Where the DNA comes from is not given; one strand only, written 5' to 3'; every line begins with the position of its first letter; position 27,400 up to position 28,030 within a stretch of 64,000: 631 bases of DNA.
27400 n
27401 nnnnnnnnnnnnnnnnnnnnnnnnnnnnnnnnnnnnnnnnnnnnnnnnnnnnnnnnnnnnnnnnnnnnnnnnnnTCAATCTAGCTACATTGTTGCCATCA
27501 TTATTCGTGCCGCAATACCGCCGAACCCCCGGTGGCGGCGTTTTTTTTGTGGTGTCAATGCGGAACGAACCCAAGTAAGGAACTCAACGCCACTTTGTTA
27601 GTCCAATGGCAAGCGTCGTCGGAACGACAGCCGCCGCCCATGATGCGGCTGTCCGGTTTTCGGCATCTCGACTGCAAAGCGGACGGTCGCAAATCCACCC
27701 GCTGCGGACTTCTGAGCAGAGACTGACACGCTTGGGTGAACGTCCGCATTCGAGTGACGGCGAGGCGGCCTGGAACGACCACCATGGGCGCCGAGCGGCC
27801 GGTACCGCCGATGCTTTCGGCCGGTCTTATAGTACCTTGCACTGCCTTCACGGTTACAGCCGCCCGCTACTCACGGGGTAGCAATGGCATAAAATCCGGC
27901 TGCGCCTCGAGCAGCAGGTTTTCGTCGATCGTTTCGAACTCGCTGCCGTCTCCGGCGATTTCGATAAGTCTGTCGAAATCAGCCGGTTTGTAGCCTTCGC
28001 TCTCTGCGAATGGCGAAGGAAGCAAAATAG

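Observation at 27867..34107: Stand-alone Cas1 integrase and a family-B DNA polymerase in one 6.2-kb divergent module: a casposon-like self-synthesizing element in a proteobacterial context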

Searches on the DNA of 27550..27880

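Call 98: search_rna_families(source=window, start=27550, end=27880, threshold=evalue, max_evalue=1)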
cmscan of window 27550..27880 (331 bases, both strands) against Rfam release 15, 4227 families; matches with E-value up to 1: 0.
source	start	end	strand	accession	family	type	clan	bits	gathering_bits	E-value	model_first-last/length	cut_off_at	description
